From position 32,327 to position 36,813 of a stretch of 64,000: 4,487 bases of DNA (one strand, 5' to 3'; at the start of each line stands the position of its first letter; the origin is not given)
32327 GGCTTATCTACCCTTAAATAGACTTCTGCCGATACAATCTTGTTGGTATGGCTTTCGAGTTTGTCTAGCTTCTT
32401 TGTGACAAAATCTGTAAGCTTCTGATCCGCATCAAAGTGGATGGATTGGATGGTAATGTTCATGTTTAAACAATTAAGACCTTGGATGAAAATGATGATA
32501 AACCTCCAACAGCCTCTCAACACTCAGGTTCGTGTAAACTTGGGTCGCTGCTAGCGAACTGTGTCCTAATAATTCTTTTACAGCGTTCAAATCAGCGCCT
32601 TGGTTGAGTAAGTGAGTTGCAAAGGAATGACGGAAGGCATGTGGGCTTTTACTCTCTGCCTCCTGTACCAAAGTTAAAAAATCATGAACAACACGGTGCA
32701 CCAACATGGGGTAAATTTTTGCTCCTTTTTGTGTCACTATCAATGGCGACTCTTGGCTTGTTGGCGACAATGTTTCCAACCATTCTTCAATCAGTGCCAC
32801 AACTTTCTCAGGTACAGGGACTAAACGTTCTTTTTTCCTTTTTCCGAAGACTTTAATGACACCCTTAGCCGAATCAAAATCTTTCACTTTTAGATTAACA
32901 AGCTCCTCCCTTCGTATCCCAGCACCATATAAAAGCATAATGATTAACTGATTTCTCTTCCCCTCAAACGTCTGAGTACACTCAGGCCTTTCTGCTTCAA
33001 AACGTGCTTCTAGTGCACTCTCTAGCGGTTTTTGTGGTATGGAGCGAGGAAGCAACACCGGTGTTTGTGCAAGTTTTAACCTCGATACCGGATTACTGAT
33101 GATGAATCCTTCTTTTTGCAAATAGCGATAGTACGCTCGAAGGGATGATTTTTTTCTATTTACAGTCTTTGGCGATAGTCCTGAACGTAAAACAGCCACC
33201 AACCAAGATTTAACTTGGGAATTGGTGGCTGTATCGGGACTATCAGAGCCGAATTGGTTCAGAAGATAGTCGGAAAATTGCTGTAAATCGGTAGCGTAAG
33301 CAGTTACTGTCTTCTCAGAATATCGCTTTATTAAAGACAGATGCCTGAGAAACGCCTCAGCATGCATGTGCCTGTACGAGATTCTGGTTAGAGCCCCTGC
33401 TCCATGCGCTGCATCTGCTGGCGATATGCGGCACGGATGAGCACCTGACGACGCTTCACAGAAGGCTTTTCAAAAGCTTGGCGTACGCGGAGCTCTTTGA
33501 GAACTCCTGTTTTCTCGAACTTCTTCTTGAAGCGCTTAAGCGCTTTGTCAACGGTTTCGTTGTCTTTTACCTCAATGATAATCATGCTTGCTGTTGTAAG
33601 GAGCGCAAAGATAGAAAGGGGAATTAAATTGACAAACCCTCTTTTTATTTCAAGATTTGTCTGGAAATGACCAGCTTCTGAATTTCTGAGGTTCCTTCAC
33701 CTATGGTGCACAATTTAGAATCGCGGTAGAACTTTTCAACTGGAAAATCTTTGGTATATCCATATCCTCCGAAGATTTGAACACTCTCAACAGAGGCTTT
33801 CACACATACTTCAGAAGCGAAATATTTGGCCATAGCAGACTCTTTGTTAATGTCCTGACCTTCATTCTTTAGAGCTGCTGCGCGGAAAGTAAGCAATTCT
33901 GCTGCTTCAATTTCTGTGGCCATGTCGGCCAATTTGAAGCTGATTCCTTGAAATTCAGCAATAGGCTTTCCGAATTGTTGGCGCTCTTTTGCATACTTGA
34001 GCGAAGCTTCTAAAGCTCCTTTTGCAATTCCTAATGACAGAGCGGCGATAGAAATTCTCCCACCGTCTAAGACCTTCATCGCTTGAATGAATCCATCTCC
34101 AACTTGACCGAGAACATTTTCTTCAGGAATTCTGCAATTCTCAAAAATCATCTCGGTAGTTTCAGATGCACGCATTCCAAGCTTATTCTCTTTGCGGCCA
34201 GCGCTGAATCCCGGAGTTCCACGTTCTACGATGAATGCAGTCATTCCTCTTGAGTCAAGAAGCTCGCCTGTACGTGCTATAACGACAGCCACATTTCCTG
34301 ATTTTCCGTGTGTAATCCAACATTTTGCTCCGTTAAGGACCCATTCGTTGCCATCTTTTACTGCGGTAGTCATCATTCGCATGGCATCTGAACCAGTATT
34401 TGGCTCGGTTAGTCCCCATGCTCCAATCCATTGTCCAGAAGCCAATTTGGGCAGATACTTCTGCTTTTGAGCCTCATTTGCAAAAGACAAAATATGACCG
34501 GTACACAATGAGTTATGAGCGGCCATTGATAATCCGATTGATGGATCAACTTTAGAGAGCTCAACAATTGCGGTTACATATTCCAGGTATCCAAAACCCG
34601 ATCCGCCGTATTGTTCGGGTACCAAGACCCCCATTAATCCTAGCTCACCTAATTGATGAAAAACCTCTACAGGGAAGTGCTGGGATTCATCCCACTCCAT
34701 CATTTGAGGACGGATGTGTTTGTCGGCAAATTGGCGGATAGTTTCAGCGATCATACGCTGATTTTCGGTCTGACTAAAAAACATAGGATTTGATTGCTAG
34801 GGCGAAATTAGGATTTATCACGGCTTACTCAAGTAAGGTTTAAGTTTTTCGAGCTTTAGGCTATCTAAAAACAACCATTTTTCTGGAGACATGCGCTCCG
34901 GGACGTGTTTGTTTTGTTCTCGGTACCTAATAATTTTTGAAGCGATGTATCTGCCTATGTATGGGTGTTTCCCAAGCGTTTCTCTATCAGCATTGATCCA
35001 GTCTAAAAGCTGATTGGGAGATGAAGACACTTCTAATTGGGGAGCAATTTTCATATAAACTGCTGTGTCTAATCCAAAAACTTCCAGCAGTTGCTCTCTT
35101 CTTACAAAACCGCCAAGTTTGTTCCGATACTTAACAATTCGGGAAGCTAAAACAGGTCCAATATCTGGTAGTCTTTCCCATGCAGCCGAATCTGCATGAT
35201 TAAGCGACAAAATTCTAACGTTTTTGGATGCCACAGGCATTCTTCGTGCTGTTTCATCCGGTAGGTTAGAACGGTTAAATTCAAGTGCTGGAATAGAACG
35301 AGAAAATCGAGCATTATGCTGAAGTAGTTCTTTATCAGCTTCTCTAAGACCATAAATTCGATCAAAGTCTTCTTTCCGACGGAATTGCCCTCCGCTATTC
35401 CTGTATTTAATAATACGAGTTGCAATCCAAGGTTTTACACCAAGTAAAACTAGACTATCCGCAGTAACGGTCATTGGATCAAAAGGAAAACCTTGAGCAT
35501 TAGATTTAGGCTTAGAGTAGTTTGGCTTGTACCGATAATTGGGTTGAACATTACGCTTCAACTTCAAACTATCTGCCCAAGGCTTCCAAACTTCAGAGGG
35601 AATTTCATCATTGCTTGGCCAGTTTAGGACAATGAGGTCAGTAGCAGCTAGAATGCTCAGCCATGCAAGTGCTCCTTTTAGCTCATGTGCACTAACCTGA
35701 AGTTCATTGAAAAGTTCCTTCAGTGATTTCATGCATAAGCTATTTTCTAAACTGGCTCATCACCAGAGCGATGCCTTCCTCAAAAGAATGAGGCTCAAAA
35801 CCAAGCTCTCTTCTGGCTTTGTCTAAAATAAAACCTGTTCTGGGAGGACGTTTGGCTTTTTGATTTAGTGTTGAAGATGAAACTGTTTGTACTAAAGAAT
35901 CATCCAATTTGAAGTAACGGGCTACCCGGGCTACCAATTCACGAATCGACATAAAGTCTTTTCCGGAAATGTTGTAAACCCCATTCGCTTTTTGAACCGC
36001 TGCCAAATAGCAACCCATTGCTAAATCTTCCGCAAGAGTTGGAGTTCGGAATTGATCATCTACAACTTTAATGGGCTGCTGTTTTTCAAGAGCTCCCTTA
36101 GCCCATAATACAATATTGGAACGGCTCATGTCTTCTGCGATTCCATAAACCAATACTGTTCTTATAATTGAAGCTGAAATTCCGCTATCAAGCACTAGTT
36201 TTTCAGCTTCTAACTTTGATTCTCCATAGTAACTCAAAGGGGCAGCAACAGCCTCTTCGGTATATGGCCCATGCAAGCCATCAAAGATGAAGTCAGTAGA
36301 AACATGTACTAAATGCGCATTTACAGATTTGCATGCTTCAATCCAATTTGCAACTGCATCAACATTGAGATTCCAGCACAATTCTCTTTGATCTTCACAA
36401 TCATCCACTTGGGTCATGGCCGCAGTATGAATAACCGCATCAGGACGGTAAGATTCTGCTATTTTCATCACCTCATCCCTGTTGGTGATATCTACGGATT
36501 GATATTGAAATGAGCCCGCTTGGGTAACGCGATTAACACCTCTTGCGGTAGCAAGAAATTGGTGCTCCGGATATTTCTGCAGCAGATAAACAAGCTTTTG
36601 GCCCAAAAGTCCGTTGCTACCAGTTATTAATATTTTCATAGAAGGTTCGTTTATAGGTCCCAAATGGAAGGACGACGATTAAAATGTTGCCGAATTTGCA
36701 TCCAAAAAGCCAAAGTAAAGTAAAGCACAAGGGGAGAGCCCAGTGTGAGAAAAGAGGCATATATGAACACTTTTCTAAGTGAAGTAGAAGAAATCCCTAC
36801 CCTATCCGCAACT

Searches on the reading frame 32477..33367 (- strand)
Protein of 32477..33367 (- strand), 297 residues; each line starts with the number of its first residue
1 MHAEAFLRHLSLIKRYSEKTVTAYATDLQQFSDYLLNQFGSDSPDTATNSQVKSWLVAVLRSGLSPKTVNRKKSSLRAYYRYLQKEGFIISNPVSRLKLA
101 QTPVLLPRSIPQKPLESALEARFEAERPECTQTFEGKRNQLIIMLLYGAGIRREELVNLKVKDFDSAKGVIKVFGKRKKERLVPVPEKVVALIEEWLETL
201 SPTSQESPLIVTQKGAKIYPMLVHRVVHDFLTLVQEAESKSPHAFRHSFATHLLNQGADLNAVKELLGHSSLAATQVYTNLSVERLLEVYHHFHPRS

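Call 49: search_protein_families(library=pfam, proteins=[window:32477-33367:-], max_evalue=0.00001)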
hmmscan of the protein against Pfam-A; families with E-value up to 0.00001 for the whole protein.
window:32477-33367:- (297 aa): 3 families
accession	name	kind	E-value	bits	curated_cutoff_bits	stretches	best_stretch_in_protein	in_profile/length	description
PF00589.27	Phage_integrase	-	1.5e-35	123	27.1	1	136-283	21-170/172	Phage integrase family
PF02899.23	Phage_int_SAM_1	-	4.6e-17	62.5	22.3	1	4-87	2-83/83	Phage integrase, N-terminal SAM-like domain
PF13495.12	Phage_int_SAM_4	-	2.9e-07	31.2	27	1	5-85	4-80/85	Phage integrase, N-terminal SAM-like domain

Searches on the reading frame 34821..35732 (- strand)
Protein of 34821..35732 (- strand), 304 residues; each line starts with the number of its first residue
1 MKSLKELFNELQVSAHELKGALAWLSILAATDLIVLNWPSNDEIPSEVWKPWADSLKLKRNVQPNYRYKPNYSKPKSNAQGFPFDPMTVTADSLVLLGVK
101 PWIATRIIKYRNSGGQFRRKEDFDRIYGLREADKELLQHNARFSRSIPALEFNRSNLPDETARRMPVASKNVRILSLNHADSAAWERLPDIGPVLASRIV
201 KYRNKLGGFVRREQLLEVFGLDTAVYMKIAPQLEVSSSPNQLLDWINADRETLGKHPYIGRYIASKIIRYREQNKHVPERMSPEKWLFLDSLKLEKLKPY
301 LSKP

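Call 49: search_protein_families(library=pfam, proteins=[window:34821-35732:-], max_evalue=0.00001)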
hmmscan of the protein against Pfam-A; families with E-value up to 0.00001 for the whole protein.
window:34821-35732:- (304 aa): 1 family
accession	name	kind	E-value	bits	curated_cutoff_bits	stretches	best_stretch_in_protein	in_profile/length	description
PF12836.13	HHH_3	-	1.2e-29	102.6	27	1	175-233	6-64/65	Helix-hairpin-helix motif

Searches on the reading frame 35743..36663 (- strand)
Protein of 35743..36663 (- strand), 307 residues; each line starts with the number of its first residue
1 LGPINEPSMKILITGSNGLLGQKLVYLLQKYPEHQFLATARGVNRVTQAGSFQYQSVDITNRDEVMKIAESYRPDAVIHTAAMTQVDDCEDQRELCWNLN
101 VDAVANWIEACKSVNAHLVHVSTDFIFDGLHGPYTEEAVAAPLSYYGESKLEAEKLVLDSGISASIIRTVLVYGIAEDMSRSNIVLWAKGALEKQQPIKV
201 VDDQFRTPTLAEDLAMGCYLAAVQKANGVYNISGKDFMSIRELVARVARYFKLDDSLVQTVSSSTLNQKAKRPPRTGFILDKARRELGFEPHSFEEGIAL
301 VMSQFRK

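Call 49: search_protein_families(library=pfam, proteins=[window:35743-36663:-], max_evalue=0.00001)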
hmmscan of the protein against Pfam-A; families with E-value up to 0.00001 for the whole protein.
window:35743-36663:- (307 aa): 7 families
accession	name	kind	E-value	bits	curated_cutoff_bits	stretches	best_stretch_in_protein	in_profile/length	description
PF04321.23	RmlD_sub_bind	-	2.6e-64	217.5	27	1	9-305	1-285/287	RmlD substrate binding domain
PF01370.27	Epimerase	-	1.7e-29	103.4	20.9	1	11-232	1-239/240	NAD dependent epimerase/dehydratase family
PF16363.11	GDP_Man_Dehyd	-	6.6e-22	78.8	27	1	12-299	1-330/332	GDP-mannose 4,6 dehydratase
PF01073.25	3Beta_HSD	-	8.5e-12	45.1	22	1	12-222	1-229/280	3-beta hydroxysteroid dehydrogenase/isomerase family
PF02719.21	Polysacc_synt_2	-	1.6e-11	44.4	20.2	1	11-164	1-156/293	Polysaccharide biosynthesis protein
PF07993.18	NAD_binding_4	-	1.2e-08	34.8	20.1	1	75-174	90-209/258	Male sterility protein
PF13460.12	NAD_binding_10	-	1.1e-06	29.1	27.2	1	15-169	1-143/184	NAD(P)H-binding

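Call 55: find_homologous_proteins(query=window:35743-36663:-, max_evalue=1e-60)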
Query window:35743-36663:- (307 aa): 7993 proteins with E <= 1e-60 among 8000 candidates; the best 120 are listed.
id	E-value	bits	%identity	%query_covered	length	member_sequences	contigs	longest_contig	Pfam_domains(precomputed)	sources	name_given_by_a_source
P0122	2.9e-194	662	100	97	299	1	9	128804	PF04321.24,PF16363.12,PF02719.22,PF01073.26,PF07993.19,PF13460.13,PF01370.28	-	-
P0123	2.1e-170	583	86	97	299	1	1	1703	PF04321.24,PF16363.12,PF02719.22,PF01073.26,PF07993.19,PF13460.13,PF01370.28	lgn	-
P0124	3.9e-170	583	85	97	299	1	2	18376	PF04321.24,PF16363.12,PF02719.22,PF01073.26,PF07993.19,PF13460.13,PF01370.28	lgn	-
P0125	3.9e-167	573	87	97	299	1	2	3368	PF04321.24,PF16363.12,PF02719.22,PF01073.26,PF07993.19,PF13460.13,PF01370.28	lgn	-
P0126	2.3e-158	544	81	97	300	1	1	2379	PF04321.24,PF16363.12,PF02719.22,PF01073.26,PF07993.19,PF13460.13,PF01370.28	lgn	-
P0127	1.5e-144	499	78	92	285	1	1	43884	PF04321.24,PF16363.12,PF02719.22,PF01073.26,PF07993.19,PF01370.28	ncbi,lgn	-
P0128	1.7e-130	452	68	97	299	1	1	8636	PF04321.24,PF16363.12,PF02719.22,PF01073.26,PF07993.19,PF13460.13,PF01370.28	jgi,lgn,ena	jgi:dTDP-4-dehydrorhamnose reductase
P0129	2.9e-127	442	68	96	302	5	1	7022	PF04321.24,PF16363.12,PF02719.22,PF01073.26,PF07993.19,PF13460.13,PF01370.28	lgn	-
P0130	3.7e-127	441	67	96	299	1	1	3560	PF04321.24,PF16363.12,PF02719.22,PF01073.26,PF07993.19,PF13460.13,PF01370.28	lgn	-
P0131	6.8e-127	441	68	96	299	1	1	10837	PF04321.24,PF16363.12,PF02719.22,PF01073.26,PF07993.19,PF13460.13,PF01370.28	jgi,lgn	jgi:dTDP-4-dehydrorhamnose reductase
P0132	1.8e-126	439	68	96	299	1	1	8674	PF04321.24,PF16363.12,PF02719.22,PF01073.26,PF07993.19,PF13460.13,PF01370.28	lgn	-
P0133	1.8e-126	439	67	96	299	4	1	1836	PF04321.24,PF16363.12,PF02719.22,PF01073.26,PF07993.19,PF13460.13,PF01370.28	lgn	-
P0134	2.0e-126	439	68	96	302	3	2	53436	PF04321.24,PF16363.12,PF02719.22,PF01073.26,PF07993.19,PF13460.13,PF01370.28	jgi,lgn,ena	-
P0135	2.5e-126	439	68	96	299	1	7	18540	PF04321.24,PF16363.12,PF02719.22,PF01073.26,PF07993.19,PF13460.13,PF01370.28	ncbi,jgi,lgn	jgi:dTDP-4-dehydrorhamnose reductase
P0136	3.4e-126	438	67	96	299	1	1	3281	PF04321.24,PF16363.12,PF02719.22,PF01073.26,PF07993.19,PF13460.13,PF01370.28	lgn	-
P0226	4.8e-118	412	64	97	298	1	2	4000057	PF04321.24,PF16363.12,PF02719.22,PF01073.26,PF07993.19,PF13460.13,PF01370.28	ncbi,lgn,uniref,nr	ncbi:dTDP-4-dehydrorhamnose reductase [Owenweeksia hongkongensis DSM 17368]|uniref:dTDP-4-dehydrorha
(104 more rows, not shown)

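Call 56: find_encoding_contigs(protein=P0125, flank=3000, max_places=2)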
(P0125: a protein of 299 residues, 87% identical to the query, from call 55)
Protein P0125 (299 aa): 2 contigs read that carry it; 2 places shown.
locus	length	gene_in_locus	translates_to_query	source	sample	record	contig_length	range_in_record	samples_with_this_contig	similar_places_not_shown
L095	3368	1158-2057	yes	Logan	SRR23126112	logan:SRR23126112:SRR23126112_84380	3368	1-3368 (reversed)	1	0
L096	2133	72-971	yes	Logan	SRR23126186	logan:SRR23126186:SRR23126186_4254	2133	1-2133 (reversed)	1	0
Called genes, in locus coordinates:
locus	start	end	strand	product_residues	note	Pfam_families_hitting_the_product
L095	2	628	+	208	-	?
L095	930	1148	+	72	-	PF04024:PspC (weak)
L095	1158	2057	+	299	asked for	PF01073:3Beta_HSD, PF01370:Epimerase, PF02719:Polysacc_synt_2, PF04321:RmlD_sub_bind, PF13460:NAD_binding_10, PF16363:GDP_Man_Dehyd, PF07993:NAD_binding_4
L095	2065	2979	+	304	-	PF12836:HHH_3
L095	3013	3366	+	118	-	?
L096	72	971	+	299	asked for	PF01073:3Beta_HSD, PF01370:Epimerase, PF02719:Polysacc_synt_2, PF04321:RmlD_sub_bind, PF13460:NAD_binding_10, PF16363:GDP_Man_Dehyd, PF07993:NAD_binding_4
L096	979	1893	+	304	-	PF12836:HHH_3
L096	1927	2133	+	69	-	?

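Call 57: find_encoding_contigs(protein=P0126, flank=3000, max_places=2)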
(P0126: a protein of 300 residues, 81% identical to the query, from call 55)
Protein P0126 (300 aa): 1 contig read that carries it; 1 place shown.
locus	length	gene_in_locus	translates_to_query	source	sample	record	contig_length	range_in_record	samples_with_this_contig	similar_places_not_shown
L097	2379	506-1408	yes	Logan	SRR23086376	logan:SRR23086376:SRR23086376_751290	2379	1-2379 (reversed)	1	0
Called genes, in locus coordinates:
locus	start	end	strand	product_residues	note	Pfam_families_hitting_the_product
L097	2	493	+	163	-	?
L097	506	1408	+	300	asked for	PF01073:3Beta_HSD, PF01370:Epimerase, PF02719:Polysacc_synt_2, PF04321:RmlD_sub_bind, PF13460:NAD_binding_10, PF16363:GDP_Man_Dehyd, PF07993:NAD_binding_4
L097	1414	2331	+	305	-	PF12836:HHH_3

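Call 58: find_encoding_contigs(protein=P0123, flank=3000, max_places=2)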
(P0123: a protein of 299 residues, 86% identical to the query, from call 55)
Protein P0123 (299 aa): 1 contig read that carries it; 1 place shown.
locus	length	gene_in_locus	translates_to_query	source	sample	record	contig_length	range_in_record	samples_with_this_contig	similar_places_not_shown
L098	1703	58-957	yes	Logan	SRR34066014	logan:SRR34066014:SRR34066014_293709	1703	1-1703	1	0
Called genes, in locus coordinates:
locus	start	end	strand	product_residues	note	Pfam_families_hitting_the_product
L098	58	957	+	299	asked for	PF01073:3Beta_HSD, PF01370:Epimerase, PF02719:Polysacc_synt_2, PF04321:RmlD_sub_bind, PF13460:NAD_binding_10 (weak), PF16363:GDP_Man_Dehyd, PF07993:NAD_binding_4 (weak)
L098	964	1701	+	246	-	?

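Call 60: find_encoding_contigs(protein=P0134, flank=5000, max_places=1)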
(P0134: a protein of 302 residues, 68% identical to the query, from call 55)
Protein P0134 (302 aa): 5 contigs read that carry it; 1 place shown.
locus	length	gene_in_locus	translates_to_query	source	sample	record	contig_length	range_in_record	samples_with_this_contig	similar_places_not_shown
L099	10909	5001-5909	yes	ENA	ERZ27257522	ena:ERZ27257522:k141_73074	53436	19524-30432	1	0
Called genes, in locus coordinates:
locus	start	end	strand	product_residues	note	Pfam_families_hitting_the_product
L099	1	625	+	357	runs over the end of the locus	PF01883:FeS_assembly_P, PF00142:Fer4_NifH (faint), PF01656:CbiA, PF02374:ArsA_ATPase (weak), PF09140:MipZ (weak), PF10609:ParA, PF13614:AAA_31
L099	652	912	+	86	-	PF01106:NifU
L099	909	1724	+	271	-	PF00215:OMPdecase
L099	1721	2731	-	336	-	PF00970:FAD_binding_6 (weak), PF00175:NAD_binding_1, PF00111:Fer2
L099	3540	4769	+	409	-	PF11013:DUF2851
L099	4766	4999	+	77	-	-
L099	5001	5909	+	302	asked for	PF01073:3Beta_HSD, PF01370:Epimerase, PF02719:Polysacc_synt_2, PF04321:RmlD_sub_bind, PF13460:NAD_binding_10, PF16363:GDP_Man_Dehyd, PF07993:NAD_binding_4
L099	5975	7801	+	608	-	PF00209:SNF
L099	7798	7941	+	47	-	-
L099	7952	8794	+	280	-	PF03934:T2SSK (faint), PF14579:HHH_6 (faint), PF12836:HHH_3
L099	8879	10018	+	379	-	PF02771:Acyl-CoA_dh_N, PF02770:Acyl-CoA_dh_M, PF00441:Acyl-CoA_dh_1, PF08028:Acyl-CoA_dh_2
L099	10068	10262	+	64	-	PF01165:Ribosomal_S21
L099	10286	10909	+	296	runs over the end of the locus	PF02899:Phage_int_SAM_1, PF00589:Phage_integrase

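Call 61: find_encoding_contigs(protein=P0226, flank=5000, max_places=1)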
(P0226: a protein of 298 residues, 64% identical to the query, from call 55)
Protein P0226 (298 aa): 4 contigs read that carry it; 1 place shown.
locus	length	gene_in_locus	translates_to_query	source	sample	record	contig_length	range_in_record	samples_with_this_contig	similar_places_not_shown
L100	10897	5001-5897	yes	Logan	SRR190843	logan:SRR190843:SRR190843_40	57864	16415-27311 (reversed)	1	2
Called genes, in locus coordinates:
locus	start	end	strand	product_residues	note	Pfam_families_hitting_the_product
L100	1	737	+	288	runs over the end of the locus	PF00924:MS_channel_2nd, PF21082:MS_channel_3rd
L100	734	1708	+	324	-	PF01112:Asparaginase_2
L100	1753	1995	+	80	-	-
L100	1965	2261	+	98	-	PF05016:ParE_toxin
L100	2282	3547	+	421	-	PF11013:DUF2851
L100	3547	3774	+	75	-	PF04024:PspC (weak)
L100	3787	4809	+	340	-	PF07885:Ion_trans_2, PF02254:TrkA_N, PF02080:TrkA_C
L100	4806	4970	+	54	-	PF04024:PspC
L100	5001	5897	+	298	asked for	PF01073:3Beta_HSD, PF01370:Epimerase, PF02719:Polysacc_synt_2, PF04321:RmlD_sub_bind, PF13460:NAD_binding_10, PF16363:GDP_Man_Dehyd, PF07993:NAD_binding_4 (weak)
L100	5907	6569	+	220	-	-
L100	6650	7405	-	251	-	-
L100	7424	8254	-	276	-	PF10637:Ofd1_CTDD (faint), PF13640:2OG-FeII_Oxy_3, PF13661:2OG-FeII_Oxy_4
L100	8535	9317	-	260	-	PF00106:adh_short, PF08659:KR, PF13561:adh_short_C2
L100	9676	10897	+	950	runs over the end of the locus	PF25596:CPSase_L_D1, PF02786:CPSase_L_D2, PF02787:CPSase_L_D3, PF25596:CPSase_L_D1, PF02786:CPSase_L_D2, PF01071:GARS_A (weak), PF02222:ATP-grasp, PF07478:Dala_Dala_lig_C, +2 more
